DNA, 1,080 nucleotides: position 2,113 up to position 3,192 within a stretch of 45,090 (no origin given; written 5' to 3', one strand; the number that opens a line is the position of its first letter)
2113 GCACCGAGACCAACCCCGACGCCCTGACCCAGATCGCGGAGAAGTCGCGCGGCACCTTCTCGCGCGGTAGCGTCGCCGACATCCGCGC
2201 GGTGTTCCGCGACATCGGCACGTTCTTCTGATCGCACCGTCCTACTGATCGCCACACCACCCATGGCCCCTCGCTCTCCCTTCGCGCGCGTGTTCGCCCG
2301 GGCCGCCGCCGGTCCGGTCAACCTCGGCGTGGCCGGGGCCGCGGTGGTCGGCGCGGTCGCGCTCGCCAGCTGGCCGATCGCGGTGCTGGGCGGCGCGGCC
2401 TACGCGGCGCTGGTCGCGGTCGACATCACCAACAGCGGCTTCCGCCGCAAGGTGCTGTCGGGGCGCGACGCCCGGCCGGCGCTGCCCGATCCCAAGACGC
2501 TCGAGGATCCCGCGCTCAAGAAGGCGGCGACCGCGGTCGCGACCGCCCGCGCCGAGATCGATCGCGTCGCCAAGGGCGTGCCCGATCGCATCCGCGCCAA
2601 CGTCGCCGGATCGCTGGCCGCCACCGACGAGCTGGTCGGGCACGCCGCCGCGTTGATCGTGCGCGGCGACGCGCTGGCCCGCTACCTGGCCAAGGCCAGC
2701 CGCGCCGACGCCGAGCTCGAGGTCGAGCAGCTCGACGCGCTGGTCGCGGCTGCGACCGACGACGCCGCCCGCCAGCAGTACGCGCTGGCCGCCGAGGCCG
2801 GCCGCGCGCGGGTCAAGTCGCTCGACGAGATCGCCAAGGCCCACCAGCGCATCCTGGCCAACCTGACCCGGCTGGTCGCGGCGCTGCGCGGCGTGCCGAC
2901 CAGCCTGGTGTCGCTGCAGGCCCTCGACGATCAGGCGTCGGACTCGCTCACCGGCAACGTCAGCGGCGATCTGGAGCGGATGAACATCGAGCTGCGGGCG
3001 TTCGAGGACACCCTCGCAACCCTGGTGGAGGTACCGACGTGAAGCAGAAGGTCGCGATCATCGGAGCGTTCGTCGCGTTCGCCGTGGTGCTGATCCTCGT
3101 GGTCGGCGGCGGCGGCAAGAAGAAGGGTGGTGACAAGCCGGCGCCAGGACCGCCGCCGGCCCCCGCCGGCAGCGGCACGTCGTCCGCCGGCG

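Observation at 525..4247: Operon of a solute-binding-protein/vWA fusion lipoprotein, a TM coiled-coil protein and a stand-alone SBP paralog, with no ABC transporter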

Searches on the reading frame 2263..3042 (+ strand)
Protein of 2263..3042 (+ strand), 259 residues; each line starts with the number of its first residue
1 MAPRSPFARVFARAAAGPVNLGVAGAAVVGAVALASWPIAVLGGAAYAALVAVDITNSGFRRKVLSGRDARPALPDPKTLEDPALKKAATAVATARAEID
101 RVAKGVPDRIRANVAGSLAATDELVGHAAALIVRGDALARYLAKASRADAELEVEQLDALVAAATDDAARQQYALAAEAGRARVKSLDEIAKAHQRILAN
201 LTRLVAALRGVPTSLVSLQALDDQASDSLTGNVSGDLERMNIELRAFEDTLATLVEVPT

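Call 3: search_protein_families(library=pfam, proteins=[window:2263-3042:+], max_evalue=0.1)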
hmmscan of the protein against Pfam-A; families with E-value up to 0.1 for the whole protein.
window:2263-3042:+ (259 aa): 0 families

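Call 4: search_protein_families(library=ncbifam, proteins=[window:2263-3042:+], max_evalue=0.1)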
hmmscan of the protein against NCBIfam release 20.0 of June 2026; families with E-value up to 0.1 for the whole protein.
window:2263-3042:+ (259 aa): 0 families

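Call 8: search_solved_structures(query=window:2263-3042:+, max_evalue=10)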
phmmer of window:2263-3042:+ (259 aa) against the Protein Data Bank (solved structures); distinct sequences matched with E-value up to 10: 10.
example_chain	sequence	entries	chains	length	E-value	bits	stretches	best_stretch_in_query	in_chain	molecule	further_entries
9fap_A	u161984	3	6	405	0.19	14.9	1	33-109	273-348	Gamma-aminobutyric acid receptor subunit alpha-1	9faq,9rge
9fas_A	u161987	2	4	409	0.19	14.9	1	33-109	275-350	Gamma-aminobutyric acid receptor subunit alpha-1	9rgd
9faj_A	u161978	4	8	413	0.2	14.9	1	33-109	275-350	Gamma-aminobutyric acid receptor subunit alpha-1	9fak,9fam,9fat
9crs_B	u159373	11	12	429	0.21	14.8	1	33-109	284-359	Gamma-aminobutyric acid receptor subunit alpha-1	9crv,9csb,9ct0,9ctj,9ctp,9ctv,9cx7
6hug_A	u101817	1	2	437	0.21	14.8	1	33-109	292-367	Gamma-aminobutyric acid receptor subunit alpha-1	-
7qne_A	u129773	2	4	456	0.22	14.7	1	33-109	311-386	GABA(A) receptor subunit alpha-1 | Gamma-aminobutyric acid receptor subunit alpha-1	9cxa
6huj_A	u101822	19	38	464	0.23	14.7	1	33-109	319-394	Gamma-aminobutyric acid receptor subunit alpha-1,Gamma-aminobutyric acid receptor subunit | Gamma-aminobutyric acid receptor subunit alpha-1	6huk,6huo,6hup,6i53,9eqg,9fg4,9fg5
8foi_A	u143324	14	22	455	0.23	14.7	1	33-109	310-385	Gamma-aminobutyric acid receptor subunit alpha-1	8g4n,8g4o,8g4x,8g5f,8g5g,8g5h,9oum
8pet_A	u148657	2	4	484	0.25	14.5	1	33-109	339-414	Gamma-aminobutyric acid receptor subunit alpha-1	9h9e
6znm_X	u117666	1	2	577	4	10.6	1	149-249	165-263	BICD family-like cargo adapter 1,BICD family-like cargo adapter 1,BICDR1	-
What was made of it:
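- Tried and rejected: PDB sequence search found nothing (call 8).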

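Call 11: find_homologous_proteins(query=window:2263-3042:+, max_evalue=0.001)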
Query window:2263-3042:+ (259 aa): 107 proteins with E <= 0.001 among 8000 candidates.
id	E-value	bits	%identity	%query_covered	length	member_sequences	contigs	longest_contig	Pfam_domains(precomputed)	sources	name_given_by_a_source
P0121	3.0e-143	493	97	100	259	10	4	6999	-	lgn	-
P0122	1.5e-112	393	79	100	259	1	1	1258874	-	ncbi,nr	ncbi:MAG: hypothetical protein IPL61_26855 [Myxococcales bacterium]|nr:hypothetical protein [Myxococ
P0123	1.2e-101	357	77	87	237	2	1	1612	-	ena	-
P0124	6.4e-95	335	69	100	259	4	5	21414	-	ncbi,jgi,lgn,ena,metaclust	metaclust:\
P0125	6.3e-92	326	68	100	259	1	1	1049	-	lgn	-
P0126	3.0e-76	274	56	98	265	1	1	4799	-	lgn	-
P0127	7.5e-74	267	58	99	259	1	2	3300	-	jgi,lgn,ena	-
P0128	1.0e-73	266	57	100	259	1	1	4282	-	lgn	-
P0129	2.0e-73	265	56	100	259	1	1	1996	-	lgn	-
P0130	4.6e-73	264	56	100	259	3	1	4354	-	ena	-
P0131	8.1e-73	263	54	99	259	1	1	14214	-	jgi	-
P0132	8.3e-73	263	56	99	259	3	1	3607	-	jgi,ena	-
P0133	1.4e-72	262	56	99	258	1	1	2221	-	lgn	-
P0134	1.5e-72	262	55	99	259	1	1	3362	-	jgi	jgi:hypothetical protein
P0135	1.8e-72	262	56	99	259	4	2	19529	-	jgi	jgi:hypothetical protein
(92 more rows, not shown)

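Call 22: search_protein_families(library=pfam, alignment_id=A1, max_evalue=10)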
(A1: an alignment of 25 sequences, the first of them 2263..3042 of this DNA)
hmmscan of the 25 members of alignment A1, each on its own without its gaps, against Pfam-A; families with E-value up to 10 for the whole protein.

A. member 1, window:2263-3042:+ (259 aa): 2 families
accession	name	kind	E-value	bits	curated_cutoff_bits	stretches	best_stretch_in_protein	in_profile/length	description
PF07728.20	AAA_5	-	0.18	12.2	22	1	152-204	37-89/139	AAA domain (dynein-related subfamily)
PF18353.6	PG_isomerase_N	-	2.6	8.9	25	1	86-121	65-100/112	Phosphoglucose isomerase N-terminal domain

B. families by the number of members that match (of 25 scanned): 47 families (the first 25 are shown)
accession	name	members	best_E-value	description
PF00239.26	Resolvase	8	0.012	Resolvase, N terminal domain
PF08664.15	YcbB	3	0.019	YcbB domain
PF08287.16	DASH_Spc19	3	0.025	Spc19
PF08203.16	RNA_polI_A14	3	0.075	Yeast RNA polymerase I subunit RPA14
PF04513.17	Baculo_PEP_C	3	0.084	Baculovirus polyhedron envelope protein, PEP, C terminus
PF17675.6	APG6_N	2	0.066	Apg6 coiled-coil region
PF07728.20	AAA_5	2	0.18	AAA domain (dynein-related subfamily)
PF08654.15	DASH_Dad2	2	0.3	DASH complex subunit Dad2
PF10400.15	Vir_act_alpha_C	2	0.76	Virulence activator alpha C-term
PF01743.26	PolyA_pol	1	0.0023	Poly A polymerase head domain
PF23275.1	TPR_23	1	0.0035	ESX-1 secretion-associated protein EspA-like, TPR repeats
PF12917.13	YfbR-like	1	0.0053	5'-deoxynucleotidase YfbR-like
PF18654.6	LegC3_N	1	0.024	LegC3 N-terminal coiled-coil domain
PF20901.3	Sf6_terminase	1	0.028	Bacteriophage Sf6, terminase small subunit-like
PF08776.16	VASP_tetra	1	0.034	VASP tetramerisation domain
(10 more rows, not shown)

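Call 24: find_related_loci(query=A2, collection=genome_contigs, flank=6000)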
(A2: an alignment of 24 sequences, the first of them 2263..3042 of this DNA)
Query A2 (259 aa) in genome_contigs; peptide patterns used: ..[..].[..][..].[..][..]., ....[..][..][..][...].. (x = any residue, [..] = any of these).
186 stretches matched a pattern; 30 encode a relative of the query (tblastn E <= 1e-3); 28 distinct loci.
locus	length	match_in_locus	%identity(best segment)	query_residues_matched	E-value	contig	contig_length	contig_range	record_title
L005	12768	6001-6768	96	4-259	4e-154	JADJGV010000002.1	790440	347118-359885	MAG: Myxococcales bacterium isolate Damh_18-Q3-R51-60_BATAC.454 tig00000502-10-7904850, whole genome shotgun sequence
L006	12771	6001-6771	51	1-257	2e-76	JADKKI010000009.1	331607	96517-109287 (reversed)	MAG: Myxococcales bacterium isolate Vibo_18-Q3-R45-57_MAXAC.190 tig00003144-10-3312900, whole genome shotgun sequence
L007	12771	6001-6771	51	1-257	1e-75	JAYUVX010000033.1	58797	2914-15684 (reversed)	MAG: Myxococcales bacterium isolate GL124_UP_concoct_207 GL124_UP_concoct_207_32, whole genome shotgun sequence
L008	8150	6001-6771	49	1-257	9e-74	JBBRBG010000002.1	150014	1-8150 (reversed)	MAG: Haliangiales bacterium isolate Co_metawrap_2332 Cmw_2332_k141_6237600_length_150014_cov_11.9997, whole genome shotg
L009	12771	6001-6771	49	1-257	9e-72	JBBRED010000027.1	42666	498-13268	MAG: Haliangiales bacterium isolate Co_metawrap_2487 Cmw_2487_k141_8667463_length_42666_cov_9.0000, whole genome shotgun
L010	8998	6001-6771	50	1-257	1e-70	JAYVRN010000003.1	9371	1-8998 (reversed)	MAG: Myxococcales bacterium isolate GL73_DN_concoct_207_sub GL73_DN_concoct_207_sub_2, whole genome shotgun sequence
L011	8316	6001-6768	54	1-257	2e-66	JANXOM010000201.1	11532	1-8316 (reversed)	MAG: Deltaproteobacteria bacterium isolate GL140_1_concoct_217_sub GL140_1_k141_853718, whole genome shotgun sequence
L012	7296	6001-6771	51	1-257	1e-63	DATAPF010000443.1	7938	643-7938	MAG TPA_asm: Kofleriaceae bacterium isolate SMAG_U5434 k141_5699602, whole genome shotgun sequence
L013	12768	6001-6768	50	1-258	3e-63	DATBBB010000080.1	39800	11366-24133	MAG TPA_asm: Kofleriaceae bacterium isolate SMAG_U5747 k141_2567072, whole genome shotgun sequence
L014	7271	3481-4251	50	1-257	1e-57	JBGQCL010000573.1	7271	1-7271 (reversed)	MAG: Kofleriaceae bacterium isolate OBJ2_061818_110_40 k141_2896568_length_7271_cov_15.1447, whole genome shotgun sequen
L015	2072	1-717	47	21-258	8e-59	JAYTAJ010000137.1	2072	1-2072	MAG: Myxococcales bacterium isolate GFS_13875 GFS_13875_136, whole genome shotgun sequence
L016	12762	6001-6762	39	5-257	1e-51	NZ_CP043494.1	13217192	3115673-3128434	Archangium minus strain Cbm 6 chromosome, complete genome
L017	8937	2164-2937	46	4-256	4e-51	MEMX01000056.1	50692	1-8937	MAG: Anaeromyxobacter sp. RBG_16_69_14 RBG_16_scaffold_2165, whole genome shotgun sequence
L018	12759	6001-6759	47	4-257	6e-50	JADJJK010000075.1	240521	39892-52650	MAG: Myxococcales bacterium isolate Ejby_18-Q3-R6-50_BATAC.353 tig00832199-10-2402420, whole genome shotgun sequence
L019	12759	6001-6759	47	4-257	1e-49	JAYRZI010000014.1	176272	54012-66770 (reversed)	MAG: Haliangiales bacterium isolate EBPR_s472bin.6 NODE_91_length_176272_cov_8.021936, whole genome shotgun sequence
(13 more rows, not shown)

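Call 26: predict_structure(alignment_id=A2)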
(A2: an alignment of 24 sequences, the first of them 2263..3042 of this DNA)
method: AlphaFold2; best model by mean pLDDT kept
length: 259 residues; sequences in the alignment: 24
mean_pLDDT: 72.2   pTM: 0.60
mean pLDDT of the five models: 72.2, 71.5, 69.1, 68.1, 64.9
residues with pLDDT >= 90: 100; 70-90: 52; 50-70: 37; < 50: 70
segments of 3 or more residues with pLDDT < 50: 1-5, 7-55, 59-65, 67-69, 256-259
pLDDT, mean of each block of 10 residues (from residue 1): 43 39 34 37 38 47 49 85 96 94 86 79 86 92 92 97 97 96 93 92 90 83 67 57 60 45
secondary structure, 60 per line:
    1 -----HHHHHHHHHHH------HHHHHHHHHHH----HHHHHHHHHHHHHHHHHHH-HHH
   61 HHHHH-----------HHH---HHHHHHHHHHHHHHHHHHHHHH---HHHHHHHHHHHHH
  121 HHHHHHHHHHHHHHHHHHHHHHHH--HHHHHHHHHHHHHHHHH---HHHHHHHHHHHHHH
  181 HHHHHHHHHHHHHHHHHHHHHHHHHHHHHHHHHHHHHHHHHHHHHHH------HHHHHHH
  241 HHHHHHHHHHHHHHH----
elements in order: H6-16 H23-33 H38-56 H58-65 H83-104 H108-144 H147-163 H167-227 H234-255
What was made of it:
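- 2263..3042 (+): Gene B: inner-membrane protein with an N-terminal two-helix hairpin and a cytoplasmic helical bundle (259 aa); the family has no Pfam model. The AF2 model is in call 26.
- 2311..2433 (+): Predicted membrane hairpin of B (residues ~17-57), turning at the conserved S-W-P. This is a prediction only, because pLDDT is below 50 here (call 26).
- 2470..3027 (+): Helical bundle domain of B (residues ~70-255), inferred to be cytoplasmic. pLDDT is 85-97 for residues 70-220 (call 26).
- Checked: Residues 70-230 form a confident helical bundle (pLDDT above 85) (call 26).
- B has a membrane-associated helical architecture (call 26).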

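Call 28: search_protein_representatives(alignment_id=A2)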
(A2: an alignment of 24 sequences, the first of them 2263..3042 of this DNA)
Query: 24 sequences, 259 profile positions. Proteins with E-value up to 0.001 (for the whole library): 1003; up to 1e-10: 416; up to 1e-30: 115. The best 150 are listed.
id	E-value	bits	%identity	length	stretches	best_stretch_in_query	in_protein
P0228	4.1e-85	301.8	-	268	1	7-258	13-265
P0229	3.3e-84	298.8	-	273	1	3-256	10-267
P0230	3.7e-83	295.4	-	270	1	6-258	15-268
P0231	9.3e-83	294.1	-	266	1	5-258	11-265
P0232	1.0e-82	293.9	-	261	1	1-258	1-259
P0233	6.2e-82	291.4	-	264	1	3-258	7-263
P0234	5.2e-81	288.3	-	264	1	3-256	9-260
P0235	7.4e-80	284.6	-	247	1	11-257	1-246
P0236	1.2e-79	283.8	-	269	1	6-258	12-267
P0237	4.5e-79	282.0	-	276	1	7-257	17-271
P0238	6.5e-79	281.5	-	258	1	10-258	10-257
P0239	5.4e-77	275.2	-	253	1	11-254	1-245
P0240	7.0e-77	274.8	-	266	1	3-257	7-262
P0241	2.9e-76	272.8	-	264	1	6-258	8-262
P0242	4.5e-76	272.2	-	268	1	8-254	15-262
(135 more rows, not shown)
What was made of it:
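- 2263..3042 (+): The family has 1003 cluster representatives at E<=1e-3 (call 28).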

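Call 31: search_protein_families(library=pfam, alignment_id=A3, max_evalue=1)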
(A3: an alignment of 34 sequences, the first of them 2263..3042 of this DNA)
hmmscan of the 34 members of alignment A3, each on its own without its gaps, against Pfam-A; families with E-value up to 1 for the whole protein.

A. member 1, window:2263-3042:+ (259 aa): 1 family
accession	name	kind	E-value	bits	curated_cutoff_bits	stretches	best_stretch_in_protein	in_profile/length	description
PF07728.20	AAA_5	-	0.18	12.2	22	1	152-204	37-89/139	AAA domain (dynein-related subfamily)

B. families by the number of members that match (of 34 scanned): 91 families (the first 25 are shown)
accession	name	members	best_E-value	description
PF04513.17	Baculo_PEP_C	6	0.0016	Baculovirus polyhedron envelope protein, PEP, C terminus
PF05531.17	NPV_P10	4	0.19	Nucleopolyhedrovirus P10 protein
PF08654.15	DASH_Dad2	3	0.053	DASH complex subunit Dad2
PF02686.20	GatC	2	0.004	Glu-tRNAGln amidotransferase C subunit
PF14523.12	Syntaxin_2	2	0.011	Syntaxin-like protein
PF11502.13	BCL9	2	0.012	B-cell lymphoma 9 protein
PF23203.1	KIF21A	2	0.022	KIF21A-like domain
PF03961.19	FapA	2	0.17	Flagellar Assembly Protein A beta solenoid domain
PF06818.20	Fez1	2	0.19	Fez1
PF18982.5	JetA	1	5.5e-06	Wadjet protein JetA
PF06320.18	GCN5L1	1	0.0001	GCN5-like protein 1 (GCN5L1)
PF10186.14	ATG14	1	0.0001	Vacuolar sorting 38 and autophagy-related subunit 14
PF18625.7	EspB_PE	1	0.0019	ESX-1 secreted protein B PE domain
PF17749.6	MIP-T3_C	1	0.0045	Microtubule-binding protein MIP-T3 C-terminal region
PF09572.16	RE_XamI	1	0.0053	XamI restriction endonuclease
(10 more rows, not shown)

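Call 34: find_homologous_proteins(query=A3, max_evalue=0.001)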
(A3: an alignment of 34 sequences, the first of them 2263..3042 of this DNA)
Query A3 (34 sequences) (259 aa, profile of the alignment): 105 proteins with E <= 0.001 among 8000 candidates.
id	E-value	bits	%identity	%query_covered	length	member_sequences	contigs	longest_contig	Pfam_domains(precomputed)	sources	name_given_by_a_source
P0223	2.6e-82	294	41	97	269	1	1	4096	-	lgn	-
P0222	1.7e-79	285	43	96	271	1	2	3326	-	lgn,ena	-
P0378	5.4e-78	280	46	98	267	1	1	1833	-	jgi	jgi:hypothetical protein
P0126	1.4e-75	272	56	98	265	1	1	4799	-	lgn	-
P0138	2.8e-75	271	55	99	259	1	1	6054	-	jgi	jgi:hypothetical protein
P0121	4.7e-74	267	97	100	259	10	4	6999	-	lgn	-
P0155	8.8e-74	266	52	99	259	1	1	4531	-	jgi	jgi:hypothetical protein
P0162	1.1e-73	266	53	99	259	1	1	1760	-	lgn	-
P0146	1.6e-73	265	54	99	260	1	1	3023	-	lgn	-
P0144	2.6e-73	264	53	100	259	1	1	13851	-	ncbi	ncbi:MAG: hypothetical protein ABI867_22020 [Kofleriaceae bacterium]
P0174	3.3e-73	264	52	99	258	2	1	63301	-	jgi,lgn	jgi:hypothetical protein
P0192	3.6e-73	264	51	99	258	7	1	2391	-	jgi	jgi:hypothetical protein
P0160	9.0e-73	263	52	99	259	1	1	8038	-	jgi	jgi:hypothetical protein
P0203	1.7e-72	262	50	98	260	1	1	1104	-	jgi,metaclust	metaclust:\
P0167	2.1e-72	261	51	99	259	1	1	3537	-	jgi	jgi:hypothetical protein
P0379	4.5e-62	228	23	86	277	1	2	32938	-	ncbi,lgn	-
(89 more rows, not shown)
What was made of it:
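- Tried and rejected: A third word-indexed homology search, seeded with distant B homologues, mostly returned the same close set (call 34).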

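Call 35: find_encoding_contigs(protein=P0379, flank=8000, max_places=2)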
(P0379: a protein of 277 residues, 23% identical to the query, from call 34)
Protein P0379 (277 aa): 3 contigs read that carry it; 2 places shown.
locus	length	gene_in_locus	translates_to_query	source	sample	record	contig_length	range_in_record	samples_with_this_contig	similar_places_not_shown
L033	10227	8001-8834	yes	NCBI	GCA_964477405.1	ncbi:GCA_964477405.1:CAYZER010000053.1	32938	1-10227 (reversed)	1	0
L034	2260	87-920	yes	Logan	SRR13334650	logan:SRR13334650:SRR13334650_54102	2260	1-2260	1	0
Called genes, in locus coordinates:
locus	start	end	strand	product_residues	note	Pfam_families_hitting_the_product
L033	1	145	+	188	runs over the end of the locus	PF09234:DUF1963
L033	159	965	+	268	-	PF01223:Endonuclease_NS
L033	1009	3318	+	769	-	PF00912:Transgly, PF00905:Transpeptidase, PF06832:BiPBP_C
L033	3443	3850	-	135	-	-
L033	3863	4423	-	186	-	PF00300:His_Phos_1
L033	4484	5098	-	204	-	PF02654:CobS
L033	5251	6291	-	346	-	PF02277:DBI_PRT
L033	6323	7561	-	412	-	PF13717:Zn_ribbon_4, PF13240:Zn_Ribbon_1 (weak)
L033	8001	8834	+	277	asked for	-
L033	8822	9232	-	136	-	PF02391:MoaE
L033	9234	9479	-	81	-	PF02597:ThiS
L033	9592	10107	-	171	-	PF00994:MoCF_biosynth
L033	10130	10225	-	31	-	?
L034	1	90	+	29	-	?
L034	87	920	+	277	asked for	-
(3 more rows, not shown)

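Call 46: search_protein_families(library=pfam, proteins=[L006:2257-4320:+, L006:2109-4352:+, L006:956-2377:-, L006:1418-2317:+], max_evalue=0.001)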
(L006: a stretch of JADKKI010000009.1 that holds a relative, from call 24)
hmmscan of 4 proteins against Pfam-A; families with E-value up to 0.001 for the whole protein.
L006:2257-4320:+ (687 aa): 2 families
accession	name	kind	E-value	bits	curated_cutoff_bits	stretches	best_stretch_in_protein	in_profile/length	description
PF01702.25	TGT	-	5.6e-140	466.9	26.3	1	32-379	2-349/357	Queuine tRNA-ribosyltransferase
PF05430.17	Methyltransf_30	-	5.2e-12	46.2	22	1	526-626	21-122/124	S-adenosyl-L-methionine-dependent methyltransferase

L006:2109-4352:+ (747 aa): 0 families

L006:956-2377:- (473 aa): 1 family
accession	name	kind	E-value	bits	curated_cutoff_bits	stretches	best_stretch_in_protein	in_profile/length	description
PF13387.12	Lnb_N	-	5.2e-20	72.2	22.2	1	86-222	16-158/175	Lnb N-terminal periplasmic domain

L006:1418-2317:+ (299 aa): 0 families

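Call 48: search_protein_families(library=pfam, proteins=[L013:4916-5827:+, L013:4897-5871:+, L013:3564-4967:+, L013:4874-5815:-, L013:8058-10130:+], max_evalue=0.001)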
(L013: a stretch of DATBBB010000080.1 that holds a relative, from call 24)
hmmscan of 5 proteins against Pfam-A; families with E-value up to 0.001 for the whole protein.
L013:4916-5827:+ (303 aa): 1 family
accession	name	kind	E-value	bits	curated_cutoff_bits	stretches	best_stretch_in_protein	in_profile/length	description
PF03544.19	TonB_C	-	2.8e-08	34.5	24.6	1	184-242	17-77/79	Gram-negative bacterial TonB protein C-terminal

L013:4897-5871:+ (324 aa): 0 families

L013:3564-4967:+ (467 aa): 0 families

L013:4874-5815:- (313 aa): 0 families

L013:8058-10130:+ (690 aa): 1 family
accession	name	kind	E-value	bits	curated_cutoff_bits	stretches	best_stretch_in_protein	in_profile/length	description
PF00656.27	Peptidase_C14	-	3.1e-14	53.7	21.4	1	17-276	3-212/233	Caspase domain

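Call 73: search_protein_families(library=padloc, proteins=[window:2263-3042:+], max_evalue=0.01)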
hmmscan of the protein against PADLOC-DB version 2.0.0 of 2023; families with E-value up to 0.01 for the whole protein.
window:2263-3042:+ (259 aa): 0 families

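Call 101: fold_search(model_id=the predicted structure, library=pdb)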
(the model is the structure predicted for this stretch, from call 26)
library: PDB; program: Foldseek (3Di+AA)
matches with E <= 10: 328; with E <= 0.001: 0
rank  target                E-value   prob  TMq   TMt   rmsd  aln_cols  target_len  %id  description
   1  2b5u_A                3.4e-01  0.41  0.23  0.15  17.6       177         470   14  Crystal Structure Of Colicin E3 V206C Mutant In Complex With Its Immunity Protein (released 2006-11-07)
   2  5xg2                  3.4e-01  0.23  0.20  0.21  27.4       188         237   19  Crystal structure of a coiled-coil segment (residues 345-468 and 694-814) of Pyrococcus yayanosii Smc (released 2017-06-07)
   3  1jch_A                4.9e-01  0.38  0.24  0.15  18.6       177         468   15  Crystal Structure of Colicin E3 in Complex with its Immunity Protein (released 2001-11-30)
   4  4mu6                  5.5e-01  0.84  0.37  0.35  17.4       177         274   15  Crystal Structure of the N-terminal domain of Effector Protein LegC3 from Legionella pneumophila (released 2013-12-11)
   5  8glt_0                6.1e-01  0.30  0.22  0.17  24.0       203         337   19  Backbone model of de novo-designed chlorophyll-binding nanocage O32-15 (released 2024-03-27)
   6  3na7                  6.4e-01  0.44  0.28  0.30  23.3       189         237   13  2.2 Angstrom Structure of the HP0958 Protein from Helicobacter pylori CCUG 17874 (released 2010-09-22)
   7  5cwo_A                6.8e-01  0.44  0.28  0.32  25.3       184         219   16  Crystal structure of de novo designed helical repeat protein DHR76 (released 2015-12-16)
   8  7unj_B                7.1e-01  0.11  0.15  0.17  22.9       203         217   17  De novo designed chlorophyll dimer protein with Zn pheophorbide a methyl ester matching geometry of purple bacterial s (released 2023-04-19)
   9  7unj_A                7.5e-01  0.12  0.15  0.17  26.6       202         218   15  De novo designed chlorophyll dimer protein with Zn pheophorbide a methyl ester matching geometry of purple bacterial s (released 2023-04-19)
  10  9fqr_D6               7.5e-01  0.12  0.16  0.16  32.7       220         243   10  96-nm repeat of axonemal doublet microtubules from bovine sperm (released 2025-03-26)
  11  7unh_A                8.8e-01  0.25  0.23  0.24  26.3       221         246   13  De novo designed chlorophyll dimer protein in apo state, SP2 (released 2023-04-19)
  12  4wpe                  8.8e-01  0.21  0.24  0.23  29.5       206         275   14  Crystal Structure of Hof1p F-BAR domain (released 2014-12-24)
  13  4fzs_A                9.3e-01  0.35  0.21  0.24  13.2       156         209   14  Structure of human SNX1 BAR domain (released 2013-07-10)
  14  7nsu_D                9.3e-01  0.35  0.22  0.16  12.3       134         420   16  ColicinE9 intact translocation complex (released 2021-08-11)
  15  2yfa_A                9.3e-01  0.10  0.15  0.16  25.6       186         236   17  X-ray structure of McpS ligand binding domain in complex with malate (released 2012-04-18)
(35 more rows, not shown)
